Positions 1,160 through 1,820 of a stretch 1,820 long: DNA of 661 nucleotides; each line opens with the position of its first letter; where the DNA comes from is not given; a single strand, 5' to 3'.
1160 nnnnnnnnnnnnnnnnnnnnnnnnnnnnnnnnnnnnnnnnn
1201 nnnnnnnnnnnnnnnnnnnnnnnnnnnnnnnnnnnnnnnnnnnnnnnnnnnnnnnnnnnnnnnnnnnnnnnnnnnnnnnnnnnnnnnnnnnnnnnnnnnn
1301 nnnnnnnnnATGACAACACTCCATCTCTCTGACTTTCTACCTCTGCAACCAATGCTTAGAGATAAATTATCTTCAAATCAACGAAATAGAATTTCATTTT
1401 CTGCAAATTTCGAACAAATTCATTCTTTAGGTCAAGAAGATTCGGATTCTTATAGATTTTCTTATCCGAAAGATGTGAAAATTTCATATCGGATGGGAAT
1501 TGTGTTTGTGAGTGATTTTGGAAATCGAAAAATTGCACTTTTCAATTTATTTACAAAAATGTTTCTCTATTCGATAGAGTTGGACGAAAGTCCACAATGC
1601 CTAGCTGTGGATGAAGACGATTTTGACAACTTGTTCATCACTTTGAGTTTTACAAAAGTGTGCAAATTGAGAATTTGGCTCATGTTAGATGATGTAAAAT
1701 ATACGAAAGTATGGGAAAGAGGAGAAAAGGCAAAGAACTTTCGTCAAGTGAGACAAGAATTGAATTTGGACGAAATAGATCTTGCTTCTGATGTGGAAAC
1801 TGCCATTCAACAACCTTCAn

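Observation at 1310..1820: Untracked edge ORF of at least 170 codons with NHL-like propeller motifs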

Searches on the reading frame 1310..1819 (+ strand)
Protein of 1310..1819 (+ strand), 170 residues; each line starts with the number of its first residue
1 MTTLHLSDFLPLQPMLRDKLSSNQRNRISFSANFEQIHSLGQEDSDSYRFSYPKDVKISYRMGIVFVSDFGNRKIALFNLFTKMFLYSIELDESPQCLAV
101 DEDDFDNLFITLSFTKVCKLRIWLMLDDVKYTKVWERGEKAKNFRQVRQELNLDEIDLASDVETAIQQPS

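Call 11: search_protein_families(library=pfam, proteins=[window:1310-1819:+], max_evalue=10)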
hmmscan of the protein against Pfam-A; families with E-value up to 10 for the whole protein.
window:1310-1819:+ (170 aa): 2 families
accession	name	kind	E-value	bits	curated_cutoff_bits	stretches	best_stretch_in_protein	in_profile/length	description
PF01436.27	NHL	-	0.057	13.9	20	1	50-72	1-22/28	NHL repeat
PF13048.12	DUF3908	-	0.064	13.9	22.9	1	97-157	31-87/134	Protein of unknown function (DUF3908)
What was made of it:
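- On NHL repeat beta-propeller (Pfam PF01436): The window fragment alone reaches 13.9 bits and E 0.057, which is below threshold (call 11).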

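Call 12: find_homologous_proteins(query=window:1310-1819:+, max_evalue=0.01)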
Query window:1310-1819:+: 21 candidates shared short words with the query, none scored E <= 0.01.
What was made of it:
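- Tried and rejected: The word-indexed protein search with the 170-aa fragment found nothing (call 12).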

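Call 21: search_protein_representatives(protein=window:1310-1819:+)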
Query: 170 residues. Proteins with E-value up to 0.001 (for the whole library): 449; up to 1e-10: 18; up to 1e-30: 1. The best 150 are listed.
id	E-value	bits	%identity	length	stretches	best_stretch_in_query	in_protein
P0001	4.7e-106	367.8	86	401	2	1-170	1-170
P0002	1.5e-19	86.7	33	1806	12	46-116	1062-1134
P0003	1.0e-18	83.9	34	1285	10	27-93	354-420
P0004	2.3e-18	82.8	36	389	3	46-140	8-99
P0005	3.9e-18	82.0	33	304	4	24-112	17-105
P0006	2.2e-15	73.1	30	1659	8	25-96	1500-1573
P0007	1.7e-14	70.2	29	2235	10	49-83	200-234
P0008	4.3e-14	68.9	29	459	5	38-94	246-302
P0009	3.7e-13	65.8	34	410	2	14-168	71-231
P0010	3.9e-13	65.8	36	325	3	30-136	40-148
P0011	1.8e-12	63.6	28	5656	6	27-102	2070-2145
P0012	4.0e-12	62.5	34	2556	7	44-79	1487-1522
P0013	4.7e-12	62.3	30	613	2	28-121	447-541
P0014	7.5e-12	61.6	30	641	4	30-138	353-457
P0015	8.5e-12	61.4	33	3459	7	39-81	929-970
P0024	1.0e-09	54.7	34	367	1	16-137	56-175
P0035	9.0e-09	51.6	30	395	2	28-156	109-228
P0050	2.9e-08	49.9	39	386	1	18-114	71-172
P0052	3.1e-08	49.9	42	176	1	14-106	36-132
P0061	5.7e-08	49.0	34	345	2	21-107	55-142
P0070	1.0e-07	48.2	35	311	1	26-120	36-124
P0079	1.5e-07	47.6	33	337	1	15-126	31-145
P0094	5.9e-07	45.7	30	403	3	14-103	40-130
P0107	9.6e-07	45.0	28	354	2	16-106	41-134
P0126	2.2e-06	43.8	40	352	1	12-103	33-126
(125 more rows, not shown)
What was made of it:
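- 449 database relatives at E<=1e-3, one of them at 4.7e-106 (call 21).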

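Call 23: search_protein_families(library=pfam, proteins=[P0001, P0002, P0003, P0004, P0005, P0009, P0010, P0024, P0050, P0052], max_evalue=0.01)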
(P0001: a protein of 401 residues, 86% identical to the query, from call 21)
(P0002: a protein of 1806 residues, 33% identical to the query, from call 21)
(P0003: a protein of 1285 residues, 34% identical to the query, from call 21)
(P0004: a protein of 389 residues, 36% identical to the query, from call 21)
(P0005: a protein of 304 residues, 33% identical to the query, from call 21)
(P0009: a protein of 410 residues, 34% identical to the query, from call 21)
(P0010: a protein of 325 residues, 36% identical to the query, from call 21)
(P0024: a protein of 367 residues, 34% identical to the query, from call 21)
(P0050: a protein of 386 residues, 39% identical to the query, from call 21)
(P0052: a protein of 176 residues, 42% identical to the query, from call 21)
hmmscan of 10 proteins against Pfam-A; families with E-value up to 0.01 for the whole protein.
P0001 (401 aa): 1 family
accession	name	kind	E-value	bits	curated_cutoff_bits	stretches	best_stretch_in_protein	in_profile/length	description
PF01436.27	NHL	-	4.4e-20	71.1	20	2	372-399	1-27/28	NHL repeat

P0002 (1806 aa): 15 families
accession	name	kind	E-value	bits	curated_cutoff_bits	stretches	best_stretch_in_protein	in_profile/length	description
PF01436.27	NHL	-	4.2e-202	645.5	20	23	587-614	1-28/28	NHL repeat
PF08450.18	SGL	-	2.5e-44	152.2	26.3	1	932-1055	93-219/246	SMP-30/Gluconolactonase/LRE-like region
PF25021.1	TEN_NHL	-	1.1e-38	133.6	27.1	0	1437-1473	132-166/357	Teneurin NHL domain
PF24684.1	Vgb_lyase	-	8e-33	113.9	50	5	452-676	13-218/290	Virginiamycin B lyase family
PF17170.10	DUF5128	-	1.9e-31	109.9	22.9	1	1313-1381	54-124/321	6-bladed beta-propeller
PF06739.17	SBBP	-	1e-21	77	20.5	0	1448-1463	14-29/38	Beta-propeller repeat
PF18998.6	Flg_new_2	-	2.8e-21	75.7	23.6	2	761-824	8-72/73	Divergent InlB B-repeat domain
PF13449.12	Phytase-like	-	3e-20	73.7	27.6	0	1306-1335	72-101/284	Esterase-like activity of phytase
PF22701.2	Mala_s_1-like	-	5.5e-18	65.9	27.5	3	1306-1424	44-158/195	Mal s 1 allergenic protein-like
PF02393.21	US22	-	8.5e-15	55.4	35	0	300-339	65-101/124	US22 like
PF01731.26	Arylesterase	-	5e-09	36.7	21.3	0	1439-1474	46-82/86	Arylesterase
PF06977.17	SdiA-regulated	-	1.1e-08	35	21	0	934-989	182-239/249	SdiA-regulated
PF16288.11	DUF4934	-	1.6e-06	28.6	27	0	1372-1429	44-101/102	Domain of unknown function (DUF4934)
PF08308.17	PEGA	-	1.9e-05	24.9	20.8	0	1482-1511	4-35/71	PEGA domain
PF00058.23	Ldl_recept_b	-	4.1e-05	24.4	21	0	510-549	1-41/42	Low-density lipoprotein receptor repeat class B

P0003 (1285 aa): 22 families
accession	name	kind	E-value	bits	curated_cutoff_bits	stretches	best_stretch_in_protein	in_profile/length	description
PF01436.27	NHL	-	5.9e-104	335.7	20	12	775-802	1-28/28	NHL repeat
PF17170.10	DUF5128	-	3.2e-30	105.9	22.9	2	586-642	53-110/321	6-bladed beta-propeller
PF25021.1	TEN_NHL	-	8.7e-23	81.3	27.1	0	474-502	328-356/357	Teneurin NHL domain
PF08450.18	SGL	-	1.6e-21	77.5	26.3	1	188-324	79-221/246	SMP-30/Gluconolactonase/LRE-like region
PF05763.18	DUF835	-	2.7e-14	53.6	33.1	1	1176-1275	36-135/136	Protein of unknown function (DUF835)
PF02393.21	US22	-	1.2e-11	45.1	35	0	996-1040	62-104/124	US22 like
PF13449.12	Phytase-like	-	1.7e-10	41.7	27.6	0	963-1003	61-106/284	Esterase-like activity of phytase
PF06739.17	SBBP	-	4.7e-09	36.5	20.5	0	777-792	14-29/38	Beta-propeller repeat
PF13360.13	PQQ_2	-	2.7e-07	30.9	27.6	0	479-556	29-93/233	Outer membrane protein assembly factor BamB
PF22701.2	Mala_s_1-like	-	3.3e-07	30.7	27.5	0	734-828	48-130/195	Mal s 1 allergenic protein-like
PF10282.15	Lactonase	-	3.9e-07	30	21.7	0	208-317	205-322/344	Lactonase, 7-bladed beta-propeller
PF03022.22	MRJP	-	4.1e-07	30.1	19.8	0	917-946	66-99/288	Major royal jelly protein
PF18975.6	DUF5711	-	3.8e-06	26.8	26.3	0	256-324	65-133/344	Family of unknown function (DUF5711)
PF16288.11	DUF4934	-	2.3e-05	24.9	27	0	205-279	33-101/102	Domain of unknown function (DUF4934)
PF20067.5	SSL_N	-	4.7e-05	23.6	18.9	0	780-794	25-39/46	Strictosidine synthase-like, N-terminal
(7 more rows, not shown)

P0004 (389 aa): 3 families
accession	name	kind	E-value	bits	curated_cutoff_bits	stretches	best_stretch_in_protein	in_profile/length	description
PF01436.27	NHL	-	1.5e-23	82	20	3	298-326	1-28/28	NHL repeat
PF17170.10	DUF5128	-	0.00039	20.1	22.9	0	310-341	53-83/321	6-bladed beta-propeller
PF03022.22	MRJP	-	0.0086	15.9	19.8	0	311-370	78-137/288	Major royal jelly protein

P0005 (304 aa): 6 families
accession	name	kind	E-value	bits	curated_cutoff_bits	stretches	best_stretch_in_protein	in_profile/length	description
PF01436.27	NHL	-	9.6e-36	120.5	20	4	275-303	1-28/28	NHL repeat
PF17170.10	DUF5128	-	1.1e-13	51.5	22.9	1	240-303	54-117/321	6-bladed beta-propeller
PF08450.18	SGL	-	2.1e-09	37.8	26.3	1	59-263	14-218/246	SMP-30/Gluconolactonase/LRE-like region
PF01731.26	Arylesterase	-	6.8e-08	33.1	21.3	1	272-304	50-82/86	Arylesterase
PF15869.11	TolB_like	-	0.00043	20.1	29.2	0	254-303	44-92/296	TolB-like 6-blade propeller-like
PF16288.11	DUF4934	-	0.0067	17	27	0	242-296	35-88/102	Domain of unknown function (DUF4934)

P0009 (410 aa): 2 families
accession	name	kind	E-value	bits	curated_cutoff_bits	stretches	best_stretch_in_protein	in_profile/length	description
PF01436.27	NHL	-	1.1e-16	60.4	20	2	329-356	1-27/28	NHL repeat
PF23586.2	Beta-prop_NWD2_C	-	0.0032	17.1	33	1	242-321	156-235/341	NWD2 C-terminal beta-propeller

P0010 (325 aa): 7 families
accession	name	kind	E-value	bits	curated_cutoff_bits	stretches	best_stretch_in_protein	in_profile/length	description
PF01436.27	NHL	-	5.3e-25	86.6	20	2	296-324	1-28/28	NHL repeat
PF08450.18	SGL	-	2.2e-08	34.5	26.3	1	157-230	135-216/246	SMP-30/Gluconolactonase/LRE-like region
PF17170.10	DUF5128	-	2.7e-05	23.9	22.9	1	208-271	53-115/321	6-bladed beta-propeller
PF01731.26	Arylesterase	-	7e-05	23.4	21.3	0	227-273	35-81/86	Arylesterase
PF24684.1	Vgb_lyase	-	0.0002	20.7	50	1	160-237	58-136/290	Virginiamycin B lyase family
PF25021.1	TEN_NHL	-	0.00093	18.7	27.1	0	291-322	324-354/357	Teneurin NHL domain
PF22701.2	Mala_s_1-like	-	0.0014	18.9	27.5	1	161-263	92-193/195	Mal s 1 allergenic protein-like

P0024 (367 aa): 1 family
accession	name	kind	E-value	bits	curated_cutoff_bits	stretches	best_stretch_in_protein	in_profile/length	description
PF01436.27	NHL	-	5.3e-08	33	20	1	90-116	1-26/28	NHL repeat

P0050 (386 aa): 3 families
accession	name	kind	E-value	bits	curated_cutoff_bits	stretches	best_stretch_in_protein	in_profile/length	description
PF01436.27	NHL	-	7.4e-22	76.7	20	2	210-235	1-27/28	NHL repeat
PF25174.1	Beta-prop_THOC3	-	0.00096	18.7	305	1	222-290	60-128/272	THOC3 beta-propeller domain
PF08450.18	SGL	-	0.0057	16.7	26.3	0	253-353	136-221/246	SMP-30/Gluconolactonase/LRE-like region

P0052 (176 aa): 1 family
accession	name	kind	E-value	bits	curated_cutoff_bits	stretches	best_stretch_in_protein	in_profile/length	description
PF09545.15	RE_AccI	-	0.00074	19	22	1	9-134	195-327/366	AccI restriction endonuclease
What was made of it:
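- Some paralogues score on Pfam SGL or Arylesterase (P0005, P0010 in call 23).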

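Call 24: find_encoding_contigs(protein=P0001, flank=10000)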
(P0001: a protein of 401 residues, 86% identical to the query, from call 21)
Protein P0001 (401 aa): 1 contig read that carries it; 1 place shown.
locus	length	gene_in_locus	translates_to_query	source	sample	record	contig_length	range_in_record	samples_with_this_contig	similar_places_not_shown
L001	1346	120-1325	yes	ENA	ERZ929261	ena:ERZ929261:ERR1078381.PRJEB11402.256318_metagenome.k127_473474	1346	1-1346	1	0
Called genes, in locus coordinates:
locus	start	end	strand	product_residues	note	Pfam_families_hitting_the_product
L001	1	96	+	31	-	?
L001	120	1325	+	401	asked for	PF01436:NHL (weak)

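Call 25: list_cluster_members(proteins=[P0001, P0004, P0005, P0009, P0010])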
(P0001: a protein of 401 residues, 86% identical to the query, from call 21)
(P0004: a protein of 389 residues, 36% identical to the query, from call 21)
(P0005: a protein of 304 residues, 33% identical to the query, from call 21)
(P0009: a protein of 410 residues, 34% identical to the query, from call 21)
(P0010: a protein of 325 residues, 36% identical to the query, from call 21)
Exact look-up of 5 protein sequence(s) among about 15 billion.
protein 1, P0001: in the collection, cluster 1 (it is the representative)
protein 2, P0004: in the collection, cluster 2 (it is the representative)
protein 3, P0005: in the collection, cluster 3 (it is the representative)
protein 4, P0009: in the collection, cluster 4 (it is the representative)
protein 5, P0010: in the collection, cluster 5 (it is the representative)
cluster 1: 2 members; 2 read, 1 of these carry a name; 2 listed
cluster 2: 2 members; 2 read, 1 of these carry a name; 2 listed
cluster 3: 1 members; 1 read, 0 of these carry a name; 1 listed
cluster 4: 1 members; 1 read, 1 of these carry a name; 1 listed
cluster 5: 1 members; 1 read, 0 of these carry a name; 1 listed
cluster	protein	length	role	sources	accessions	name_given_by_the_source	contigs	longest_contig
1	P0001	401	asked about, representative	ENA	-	-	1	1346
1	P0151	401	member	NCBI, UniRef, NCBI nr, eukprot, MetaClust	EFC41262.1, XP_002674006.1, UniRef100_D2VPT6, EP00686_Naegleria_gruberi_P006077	predicted protein [Naegleria gruberi] | Predicted protein n=1 Tax=Naegleria gruberi TaxID=5762 RepID=D2VPT6_NAEGR | uncharacterized protein NAEGRDRAFT_70981 [Naegleria gruberi]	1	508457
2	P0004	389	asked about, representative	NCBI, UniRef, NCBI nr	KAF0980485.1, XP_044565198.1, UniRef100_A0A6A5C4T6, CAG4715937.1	hypothetical protein FDP41_013699 [Naegleria fowleri] | Uncharacterized protein n=1 Tax=Naegleria fowleri TaxID=5763 RepID=A0A6A5C4T6_NAEFO | uncharacterized protein FDP41_013699 [Naegleria fowleri]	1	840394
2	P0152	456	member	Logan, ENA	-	-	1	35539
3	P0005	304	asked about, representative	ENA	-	-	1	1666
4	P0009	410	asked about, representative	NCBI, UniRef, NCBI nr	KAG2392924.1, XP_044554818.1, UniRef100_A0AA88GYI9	hypothetical protein C9374_009501 [Naegleria lovaniensis] | Uncharacterized protein n=1 Tax=Naegleria lovaniensis TaxID=51637 RepID=A0AA88GYI9_NAELO | uncharacterized protein C9374_009501 [Naegleria lovaniensis]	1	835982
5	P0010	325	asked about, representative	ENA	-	-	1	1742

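Call 32: find_homologous_proteins(query=P0151, max_evalue=0.00001)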
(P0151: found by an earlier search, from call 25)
Query P0151 (401 aa): 2 proteins with E <= 0.00001 among 2387 candidates.
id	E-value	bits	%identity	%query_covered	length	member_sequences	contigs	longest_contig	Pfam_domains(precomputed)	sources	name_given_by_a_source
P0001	6.2e-260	880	98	100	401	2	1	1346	PF01436.28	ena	-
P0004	1.1e-42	165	35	88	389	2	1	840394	PF01436.28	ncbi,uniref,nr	ncbi:hypothetical protein FDP41_013699 [Naegleria fowleri]|uniref:Uncharacterized protein n=1 Tax=Na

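Call 35: search_solved_structures(query=A1, max_evalue=0.001, show_alignments=1)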
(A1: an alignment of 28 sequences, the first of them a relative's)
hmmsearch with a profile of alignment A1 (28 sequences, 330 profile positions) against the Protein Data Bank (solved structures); distinct sequences matched with E-value up to 0.001: 199 (the best 60 are shown).
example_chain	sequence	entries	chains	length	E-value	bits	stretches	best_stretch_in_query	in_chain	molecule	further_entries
6d69_A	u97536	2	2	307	1.3e-82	281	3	172-329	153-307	NHL Repeat Region of D. melanogaster Thin | Thin, isoform D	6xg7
3wwa_A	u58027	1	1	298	8.9e-68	232.2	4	157-326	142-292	Pizza7H protein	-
8j72_A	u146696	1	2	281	4.8e-59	203.5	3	189-329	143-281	E3 ubiquitin-protein ligase TRIM71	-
7qrx_A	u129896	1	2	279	2.5e-58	201.2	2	201-329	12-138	E3 ubiquitin-protein ligase TRIM71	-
9jur_A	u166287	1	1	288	2.9e-58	200.9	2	201-329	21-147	E3 ubiquitin-protein ligase TRIM71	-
6fpt_A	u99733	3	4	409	9.5e-58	199.3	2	202-329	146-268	E3 ubiquitin-protein ligase TRIM71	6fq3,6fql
7qrw_A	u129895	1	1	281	5.2e-49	170.5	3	203-329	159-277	Isoform 4 of Tripartite motif-containing protein 3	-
6ren_A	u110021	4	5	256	1.6e-48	168.9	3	157-326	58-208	3fPizza6-SH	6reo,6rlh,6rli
7b96_A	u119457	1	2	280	1.4e-45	159.2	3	211-330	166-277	Isoform 2 of Tripartite motif-containing protein 2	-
7qrv_A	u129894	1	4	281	2e-45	158.8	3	211-330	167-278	Tripartite motif-containing protein 2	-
7b2r_A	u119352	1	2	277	5.2e-45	157.4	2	159-329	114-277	Tripartite motif-containing protein 2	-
6f0s_A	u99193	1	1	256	2.3e-42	148.7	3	157-326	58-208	Pizza6-SYW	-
4zlr_A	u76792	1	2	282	1.7e-34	122.8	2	179-325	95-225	Brain tumor protein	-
5ex7_A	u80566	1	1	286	2e-34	122.6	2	179-325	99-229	Brain tumor protein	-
1q7f_A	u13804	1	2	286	2.1e-34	122.5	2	179-325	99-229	brain tumor CG10719-PA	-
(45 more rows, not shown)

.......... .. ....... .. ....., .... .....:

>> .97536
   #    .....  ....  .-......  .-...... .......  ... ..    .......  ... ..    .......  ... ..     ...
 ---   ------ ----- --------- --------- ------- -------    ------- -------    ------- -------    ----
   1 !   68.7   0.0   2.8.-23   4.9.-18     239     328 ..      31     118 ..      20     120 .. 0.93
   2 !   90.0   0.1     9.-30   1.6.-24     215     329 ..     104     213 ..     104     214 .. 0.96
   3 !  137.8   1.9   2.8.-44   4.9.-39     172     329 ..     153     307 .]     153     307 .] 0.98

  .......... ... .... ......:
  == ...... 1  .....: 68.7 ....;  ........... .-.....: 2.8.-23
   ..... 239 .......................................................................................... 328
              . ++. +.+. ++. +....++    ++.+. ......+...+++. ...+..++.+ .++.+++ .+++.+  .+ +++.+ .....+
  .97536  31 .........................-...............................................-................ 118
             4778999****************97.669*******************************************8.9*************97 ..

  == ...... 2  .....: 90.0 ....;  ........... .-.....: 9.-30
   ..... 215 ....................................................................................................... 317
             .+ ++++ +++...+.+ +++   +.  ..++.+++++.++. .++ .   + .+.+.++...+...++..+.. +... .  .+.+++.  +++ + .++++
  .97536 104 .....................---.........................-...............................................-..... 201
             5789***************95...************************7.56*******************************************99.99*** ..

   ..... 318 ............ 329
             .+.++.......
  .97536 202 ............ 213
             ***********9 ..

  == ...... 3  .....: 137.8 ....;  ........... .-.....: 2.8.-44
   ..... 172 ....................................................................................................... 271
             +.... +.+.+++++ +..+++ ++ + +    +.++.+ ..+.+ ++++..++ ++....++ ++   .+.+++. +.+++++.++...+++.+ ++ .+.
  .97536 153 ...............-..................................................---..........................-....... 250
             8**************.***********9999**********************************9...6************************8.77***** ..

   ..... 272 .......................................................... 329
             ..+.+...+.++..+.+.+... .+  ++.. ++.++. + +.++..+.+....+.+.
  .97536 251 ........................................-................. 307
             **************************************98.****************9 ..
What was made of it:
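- The whole-family profile hits the Thin NHL domain at 1.3e-82 (call 35).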

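Call 40: find_encoding_contigs(protein=P0151, flank=10000)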
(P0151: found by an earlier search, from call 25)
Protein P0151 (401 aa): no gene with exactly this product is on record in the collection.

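Call 42: predict_structure(alignment_id=A1)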
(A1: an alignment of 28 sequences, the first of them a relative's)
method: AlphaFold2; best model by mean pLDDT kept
length: 401 residues; sequences in the alignment: 28
mean_pLDDT: 80.2   pTM: 0.83
mean pLDDT of the five models: 80.2, 79.2, 79.1, 78.9, 78.2
residues with pLDDT >= 90: 193; 70-90: 98; 50-70: 57; < 50: 53
segments of 3 or more residues with pLDDT < 50: 1-12, 140-145, 154-169, 171-173, 175-178, 297-303, 352-354
pLDDT, mean of each block of 10 residues (from residue 1): 44 55 73 91 77 96 95 95 93 96 89 93 85 86 50 46 44 48 84 96 95 94 90 77 91 93 91 91 89 57 49 88 72 91 83 58 80 93 94 95 90
secondary structure, 60 per line:
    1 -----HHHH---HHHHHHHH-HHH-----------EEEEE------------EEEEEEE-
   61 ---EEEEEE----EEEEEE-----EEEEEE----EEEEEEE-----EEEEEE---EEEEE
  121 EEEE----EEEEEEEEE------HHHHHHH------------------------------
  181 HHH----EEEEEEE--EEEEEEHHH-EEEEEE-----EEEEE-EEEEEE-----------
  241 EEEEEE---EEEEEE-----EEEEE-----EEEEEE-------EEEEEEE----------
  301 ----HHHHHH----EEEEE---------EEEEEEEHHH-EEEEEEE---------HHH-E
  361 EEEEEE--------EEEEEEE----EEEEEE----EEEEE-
elements in order: H6-9 H13-20 E36-40 E53-59 E64-69 E74-79 E85-90 E95-101 E107-112 E116-124 E129-137 H144-150 E188-194 E197-202 E207-212 E218-222 E224-229 E241-246 E250-255 E261-265 E271-276 E284-290 H305-310 E315-319 E329-335 E340-346 E360-366 E375-381 E386-391 E396-400
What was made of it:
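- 1310..1399 (+): N-terminal extension, residues 1-30. Includes a short hydrophobic h-h-L-x-D-F-like motif (LHLSDFL) and the LRDKL helix shared with Naegleria paralogues. The AF2 model gives helices 6-9 and 13-20 at low pLDDT of 44-73 (call 42).
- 1415..1429 (+): Strand 36-40 (QIHSL, followed by G41). Predicted to be the outer strand of blade 6, the 'velcro' closure of the propeller. DSSP strand E36-40 in the model (call 42).
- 1727..1820 (+): Start of an acidic, predicted-disordered insert between blades 2 and 3 (residues ~140-185 of the full protein). The window ends inside it. pLDDT 44-50 for residues 140-180 (call 42).
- On NHL repeat beta-propeller (Pfam PF01436): AF2 model with pLDDT 80.2 and pTM 0.83, with strands that can be grouped into six four-stranded blades (call 42).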

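Call 45: fold_search(model_id=the predicted structure, library=pdb)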
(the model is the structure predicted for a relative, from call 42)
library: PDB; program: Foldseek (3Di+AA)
matches with E <= 10: 1668; with E <= 0.001: 1228
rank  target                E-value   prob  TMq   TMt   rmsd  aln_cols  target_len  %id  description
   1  6d69                  3.7e-17  1.00  0.55  0.73   7.5       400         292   18  Crystal Structure of the NHL Repeat Region of D. melanogaster Thin (released 2019-04-24)
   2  8j72_B                2.1e-15  1.00  0.54  0.77   6.7       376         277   15  Crystal structure of mammalian Trim71 in complex with lncRNA Trincr1 (released 2024-03-06)
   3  6xg7                  2.7e-15  1.00  0.56  0.76   5.4       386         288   17  1.3 A Resolution Structure of the of the NHL Repeat Region of D. melanogaster Thin (released 2020-12-16)
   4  8j72_A                5.2e-15  1.00  0.54  0.77   6.6       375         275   15  Crystal structure of mammalian Trim71 in complex with lncRNA Trincr1 (released 2024-03-06)
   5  7qrx_A                1.2e-13  1.00  0.55  0.77   6.3       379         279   16  Crystal structure of NHL domain of TRIM71 (released 2022-05-04)
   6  7b2r_B                2.3e-13  1.00  0.53  0.76   5.8       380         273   17  Crystal structure of NHL domain of TRIM2 (released 2021-01-13)
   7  6fpt_B                2.5e-13  1.00  0.55  0.57   6.3       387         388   15  Crystal structure of Danio rerio Lin41 filamin-NHL domains (released 2018-05-09)
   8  7qrv_A                4.7e-13  1.00  0.54  0.76   5.7       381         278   17  Crystal structure of NHL domain of TRIM2 (full C-terminal) (released 2022-05-04)
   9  7b96_A                5.2e-13  1.00  0.53  0.74   6.9       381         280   17  NHL domain of human TRIM2 (released 2022-01-12)
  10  9jur                  3.8e-12  1.00  0.53  0.75   6.0       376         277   15  Crystal Structure of NHL domain of human E3 ubiquitin-protein ligase TRIM71 (released 2025-04-30)
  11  6rej                  7.2e-12  1.00  0.46  0.71   7.7       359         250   16  Crystal structure of Pizza6-SH with Zn2+ (released 2019-07-31)
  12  7qrv_B                8.9e-12  1.00  0.54  0.77   5.7       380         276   17  Crystal structure of NHL domain of TRIM2 (full C-terminal) (released 2022-05-04)
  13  6qsd                  9.4e-12  1.00  0.49  0.75   7.1       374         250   16  Crystal structure of Pizza6S (released 2020-03-18)
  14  7djk                  5.0e-11  1.00  0.53  0.42   8.1       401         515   16  Structure of four truncated and mutated forms of quenching protein (released 2022-06-08)
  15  1q7f_B                7.2e-11  1.00  0.48  0.66   9.6       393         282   13  Brain Tumor NHL domain (released 2003-10-21)
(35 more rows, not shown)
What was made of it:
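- On NHL repeat beta-propeller (Pfam PF01436): Foldseek top 10 hits are all NHL domains (call 45).
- Foldseek top hits are all NHL domains (call 45).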

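Call 46: search_protein_families(library=pfam, proteins=[P0151], max_evalue=0.01)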
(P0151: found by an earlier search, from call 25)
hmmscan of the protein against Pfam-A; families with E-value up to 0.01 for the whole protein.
P0151 (401 aa): 1 family
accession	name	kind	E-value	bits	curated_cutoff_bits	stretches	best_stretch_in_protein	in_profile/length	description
PF01436.27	NHL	-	4.2e-21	74.3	20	2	372-400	1-28/28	NHL repeat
